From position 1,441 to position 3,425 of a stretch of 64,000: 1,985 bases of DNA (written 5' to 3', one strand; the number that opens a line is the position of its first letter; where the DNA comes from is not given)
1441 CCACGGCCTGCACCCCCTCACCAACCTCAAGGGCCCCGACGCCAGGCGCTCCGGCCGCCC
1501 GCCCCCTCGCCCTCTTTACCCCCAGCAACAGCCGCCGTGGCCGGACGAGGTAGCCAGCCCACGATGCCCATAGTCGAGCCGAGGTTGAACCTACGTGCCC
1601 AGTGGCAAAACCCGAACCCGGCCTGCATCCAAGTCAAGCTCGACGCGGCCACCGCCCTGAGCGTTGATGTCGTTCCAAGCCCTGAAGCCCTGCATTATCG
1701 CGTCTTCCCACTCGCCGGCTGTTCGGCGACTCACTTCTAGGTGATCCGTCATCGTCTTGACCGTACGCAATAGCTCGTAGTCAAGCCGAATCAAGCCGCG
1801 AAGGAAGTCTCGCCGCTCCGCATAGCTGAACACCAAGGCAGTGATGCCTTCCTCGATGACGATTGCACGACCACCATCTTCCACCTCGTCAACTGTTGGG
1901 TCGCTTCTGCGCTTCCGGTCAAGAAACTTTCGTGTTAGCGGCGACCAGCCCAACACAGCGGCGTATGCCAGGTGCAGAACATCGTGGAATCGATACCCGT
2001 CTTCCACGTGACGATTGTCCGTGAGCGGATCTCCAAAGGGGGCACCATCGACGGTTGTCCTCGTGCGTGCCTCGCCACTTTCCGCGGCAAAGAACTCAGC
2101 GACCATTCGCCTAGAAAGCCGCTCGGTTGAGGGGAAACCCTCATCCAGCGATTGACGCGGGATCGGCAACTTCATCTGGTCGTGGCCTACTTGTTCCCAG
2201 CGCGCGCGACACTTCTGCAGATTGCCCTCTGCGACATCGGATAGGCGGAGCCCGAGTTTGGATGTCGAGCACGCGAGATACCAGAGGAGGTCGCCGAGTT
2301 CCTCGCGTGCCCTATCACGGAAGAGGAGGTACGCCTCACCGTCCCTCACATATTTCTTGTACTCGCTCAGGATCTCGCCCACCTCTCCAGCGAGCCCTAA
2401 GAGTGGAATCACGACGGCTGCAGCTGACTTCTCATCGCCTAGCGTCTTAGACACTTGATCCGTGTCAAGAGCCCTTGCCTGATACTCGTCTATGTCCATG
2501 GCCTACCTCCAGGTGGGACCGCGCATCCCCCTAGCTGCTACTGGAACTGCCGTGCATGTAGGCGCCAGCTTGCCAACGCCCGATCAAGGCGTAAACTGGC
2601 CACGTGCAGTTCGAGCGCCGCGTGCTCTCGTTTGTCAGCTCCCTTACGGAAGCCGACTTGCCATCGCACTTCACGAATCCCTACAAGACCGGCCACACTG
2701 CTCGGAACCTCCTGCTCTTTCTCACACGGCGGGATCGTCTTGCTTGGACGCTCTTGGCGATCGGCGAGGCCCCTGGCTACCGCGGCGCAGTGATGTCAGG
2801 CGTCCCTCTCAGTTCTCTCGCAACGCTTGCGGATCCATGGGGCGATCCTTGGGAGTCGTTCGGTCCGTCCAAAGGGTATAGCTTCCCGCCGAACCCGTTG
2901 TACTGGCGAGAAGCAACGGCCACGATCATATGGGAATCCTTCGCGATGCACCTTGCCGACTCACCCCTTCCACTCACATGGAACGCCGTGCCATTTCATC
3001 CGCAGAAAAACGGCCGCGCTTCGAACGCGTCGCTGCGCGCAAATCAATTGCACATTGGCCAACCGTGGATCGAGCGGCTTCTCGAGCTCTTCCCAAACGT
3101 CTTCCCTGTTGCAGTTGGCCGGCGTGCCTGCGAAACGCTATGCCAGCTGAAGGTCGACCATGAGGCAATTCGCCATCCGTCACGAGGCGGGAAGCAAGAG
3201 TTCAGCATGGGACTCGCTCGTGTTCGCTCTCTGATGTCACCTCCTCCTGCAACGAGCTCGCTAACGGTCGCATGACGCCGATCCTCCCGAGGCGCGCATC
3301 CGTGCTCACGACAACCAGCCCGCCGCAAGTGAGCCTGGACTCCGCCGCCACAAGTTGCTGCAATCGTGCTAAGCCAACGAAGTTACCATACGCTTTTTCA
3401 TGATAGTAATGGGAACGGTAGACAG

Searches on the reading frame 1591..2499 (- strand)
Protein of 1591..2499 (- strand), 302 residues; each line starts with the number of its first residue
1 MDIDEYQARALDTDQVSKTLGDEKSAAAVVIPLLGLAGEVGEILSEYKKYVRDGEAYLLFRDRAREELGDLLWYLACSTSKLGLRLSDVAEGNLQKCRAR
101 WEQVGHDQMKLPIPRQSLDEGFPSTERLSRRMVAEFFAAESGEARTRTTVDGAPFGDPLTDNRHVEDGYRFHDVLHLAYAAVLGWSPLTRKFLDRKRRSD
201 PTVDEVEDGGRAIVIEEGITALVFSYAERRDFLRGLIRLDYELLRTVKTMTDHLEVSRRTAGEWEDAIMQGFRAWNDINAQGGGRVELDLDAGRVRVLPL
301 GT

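Call 3: search_protein_families(library=pfam, proteins=[window:1591-2499:-], max_evalue=0.01)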
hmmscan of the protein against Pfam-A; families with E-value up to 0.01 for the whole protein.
window:1591-2499:- (302 aa): 2 families
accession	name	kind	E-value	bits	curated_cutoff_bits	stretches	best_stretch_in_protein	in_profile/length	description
PF18722.6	MazG_C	-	2.5e-69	233.1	29.7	1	116-298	4-187/190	MazG C-terminal domain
PF03819.22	MazG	-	2.2e-06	28.3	22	1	35-104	9-73/74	MazG nucleotide pyrophosphohydrolase domain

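Call 4: search_protein_families(library=ncbifam, proteins=[window:1591-2499:-], max_evalue=0.01)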
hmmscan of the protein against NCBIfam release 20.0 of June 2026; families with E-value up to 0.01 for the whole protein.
window:1591-2499:- (302 aa): 0 families

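Call 5: search_protein_families(library=padloc, proteins=[window:1591-2499:-], max_evalue=0.1)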
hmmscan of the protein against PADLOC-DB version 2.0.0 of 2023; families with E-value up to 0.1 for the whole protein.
window:1591-2499:- (302 aa): 0 families

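Call 6: search_protein_families(library=phrogs, proteins=[window:1591-2499:-], max_evalue=0.01)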
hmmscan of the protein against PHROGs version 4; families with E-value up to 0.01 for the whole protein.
window:1591-2499:- (302 aa): 2 families
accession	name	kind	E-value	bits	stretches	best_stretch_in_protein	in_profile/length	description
phrog_229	-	other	6.2e-36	125.6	1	1-297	248-528/533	MazG-like pyrophosphatase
phrog_22758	-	other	0.00037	21.2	1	35-106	136-208/221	MazG-like pyrophosphatase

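Call 77: search_dna_similar(query=window:1591-2499:-, collection=phages, mode=protein, max_evalue=0.001, max_rows=15)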
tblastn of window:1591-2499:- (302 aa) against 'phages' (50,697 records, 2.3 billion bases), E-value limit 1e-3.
Records with a match: 311; places in all: 311; records where one place covers at least 80% of the query: 0.
Best place of each record, by identity: <60% 311.
By first word of the organism name: Streptomyces 118; Mycobacterium 66; Gordonia 48; Synechococcus 15; Bacillus 14; Roseobacter 9; Siovirus 5; Lentibacter 3; Rhodococcus 3; Nocardia 3; and 16 more.
By host as written in the record: Streptomyces griseus ATCC 10137 53; Gordonia terrae 3612 44; Mycobacterium smegmatis mc2 155 43; Streptomyces lividans JI 1326 29; - 16; Streptomyces viridochromogenes DSM40736 8; Mycobacterium smegmatis mc#155 8; Streptomyces mirabilis NRRL B-2400 7; and 63 more.
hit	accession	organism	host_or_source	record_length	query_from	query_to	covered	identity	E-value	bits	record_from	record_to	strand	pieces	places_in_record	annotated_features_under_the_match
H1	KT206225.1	Mycobacterium phage Phlei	Mycobacterium phlei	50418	1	103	34%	42.9%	7e-14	78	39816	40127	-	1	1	hypothetical protein (x2)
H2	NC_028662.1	Mycobacterium phage Phlei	Mycobacterium phlei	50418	1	103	34%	42.9%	7e-14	78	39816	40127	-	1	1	MazG-like pyrophosphatase | hypothetical protein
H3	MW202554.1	Caudoviricetes sp.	Manatee Spring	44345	1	100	33%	43.1%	2e-9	64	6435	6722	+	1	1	ntP-ppase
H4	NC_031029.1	Gordonia phage Cucurbita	Gordonia terrae 3612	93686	1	100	33%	43.1%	6e-7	57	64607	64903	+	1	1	107: MazG-like pyrophosphatase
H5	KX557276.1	Gordonia phage Cucurbita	Gordonia terrae 3612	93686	1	100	33%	43.1%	6e-7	57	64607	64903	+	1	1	107: MazG-like nucleotide pyrophosphate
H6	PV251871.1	Gordonia phage Miskis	Gordonia terrae 3612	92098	1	100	33%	43.1%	1e-5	52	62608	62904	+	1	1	100: MazG-like nucleotide pyrophosphate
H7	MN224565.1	Streptomyces phage Intolerant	Streptomyces griseus ATCC 10137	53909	1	100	33%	42.2%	6e-8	60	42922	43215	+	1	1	57: nucleotide pyrophosphohydrolase | 56: hypothetical protein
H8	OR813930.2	Mycobacterium phage WXIN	Mycolicibacterium septicum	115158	1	103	34%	40.0%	1e-10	68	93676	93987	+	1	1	nucleotide pyrophosphatase/toxin-antitoxin | hypothetical protein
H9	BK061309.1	Mycobacterium phage McProf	Mycobacterium chelonae strain ATCC 35752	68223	1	103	34%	40.0%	3e-10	67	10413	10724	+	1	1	17: MazG-like nucleotide pyrophosphohydrolase | 16: membrane protein, Band-7 -like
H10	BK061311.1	Mycobacterium phage prophiFSIL01-1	Mycobacteroides abscessus subsp. ...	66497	1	103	34%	40.0%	4e-10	66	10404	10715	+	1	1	17: MazG-like nucleotide pyrophosphohydrolase | 16: membrane protein, Band-7 -like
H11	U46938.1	Mycobacterium phage DS6A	Mycobacterium tuberculosis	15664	3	100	32%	42.0%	4e-10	66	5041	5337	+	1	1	record has no annotation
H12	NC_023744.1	Mycobacterium phage DS6A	Mycobacterium tuberculosis mc2 7000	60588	3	100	32%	42.0%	4e-10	66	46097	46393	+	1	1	70: MazG-like pyrophosphatase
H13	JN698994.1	Mycobacterium phage DS6A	Mycobacterium tuberculosis mc2 7000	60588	3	100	32%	42.0%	4e-10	66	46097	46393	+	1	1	70: MazG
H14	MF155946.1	Streptomyces phage Mildred21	Streptomyces viridochromogenes DSM40736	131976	1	100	33%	40.8%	2e-9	64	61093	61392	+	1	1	MazG-like nucleotide pyrophosphohydrolase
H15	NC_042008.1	Streptomyces phage Mildred21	Streptomyces viridochromogenes DSM40736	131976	1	100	33%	40.8%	2e-9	64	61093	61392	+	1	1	MazG-like pyrophosphatase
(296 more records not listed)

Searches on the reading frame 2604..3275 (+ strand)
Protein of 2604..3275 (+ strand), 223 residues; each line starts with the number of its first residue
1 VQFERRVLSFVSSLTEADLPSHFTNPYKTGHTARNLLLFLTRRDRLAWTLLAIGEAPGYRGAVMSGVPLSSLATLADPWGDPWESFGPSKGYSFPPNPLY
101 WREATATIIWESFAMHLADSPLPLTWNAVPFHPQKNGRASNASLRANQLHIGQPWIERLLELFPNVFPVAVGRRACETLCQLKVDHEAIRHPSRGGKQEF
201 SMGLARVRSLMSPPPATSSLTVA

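Call 3: search_protein_families(library=pfam, proteins=[window:2604-3275:+], max_evalue=0.01)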
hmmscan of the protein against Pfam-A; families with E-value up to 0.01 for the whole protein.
window:2604-3275:+ (223 aa): 0 families

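Call 4: search_protein_families(library=ncbifam, proteins=[window:2604-3275:+], max_evalue=0.01)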
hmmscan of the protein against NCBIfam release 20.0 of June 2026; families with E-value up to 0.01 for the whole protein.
window:2604-3275:+ (223 aa): 0 families

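Call 5: search_protein_families(library=padloc, proteins=[window:2604-3275:+], max_evalue=0.1)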
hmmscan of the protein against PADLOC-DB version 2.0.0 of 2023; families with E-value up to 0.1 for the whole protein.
window:2604-3275:+ (223 aa): 0 families

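Call 6: search_protein_families(library=phrogs, proteins=[window:2604-3275:+], max_evalue=0.01)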
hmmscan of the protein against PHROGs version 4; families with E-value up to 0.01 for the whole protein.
window:2604-3275:+ (223 aa): 0 families

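Call 47: search_solved_structures(query=window:2604-3275:+, max_evalue=1, show_alignments=2)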
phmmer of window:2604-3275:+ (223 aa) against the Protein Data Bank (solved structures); distinct sequences matched with E-value up to 1: 1.
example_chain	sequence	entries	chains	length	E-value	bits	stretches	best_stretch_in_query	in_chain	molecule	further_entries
5y6h_A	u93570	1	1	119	0.34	13.4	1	152-205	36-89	Flagellar brake protein YcgR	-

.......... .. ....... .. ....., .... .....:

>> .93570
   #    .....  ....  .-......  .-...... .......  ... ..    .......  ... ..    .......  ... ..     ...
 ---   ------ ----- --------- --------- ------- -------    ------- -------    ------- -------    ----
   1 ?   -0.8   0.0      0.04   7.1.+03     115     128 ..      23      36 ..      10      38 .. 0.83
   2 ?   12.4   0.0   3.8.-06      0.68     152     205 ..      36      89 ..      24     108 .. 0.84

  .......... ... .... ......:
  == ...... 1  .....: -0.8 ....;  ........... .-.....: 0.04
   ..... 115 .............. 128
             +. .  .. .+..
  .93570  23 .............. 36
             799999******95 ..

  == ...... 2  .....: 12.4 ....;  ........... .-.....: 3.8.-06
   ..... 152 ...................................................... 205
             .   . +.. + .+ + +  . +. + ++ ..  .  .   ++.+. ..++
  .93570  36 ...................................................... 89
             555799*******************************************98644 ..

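Call 50: search_protein_families(library=pfam, proteins=[window:2604-3275:+], max_evalue=1)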
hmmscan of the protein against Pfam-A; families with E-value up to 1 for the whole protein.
window:2604-3275:+ (223 aa): 1 family
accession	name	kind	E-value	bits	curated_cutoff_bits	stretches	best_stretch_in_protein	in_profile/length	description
PF03167.25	UDG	-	0.13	12.8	24.3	1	51-185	11-102/141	Uracil DNA glycosylase superfamily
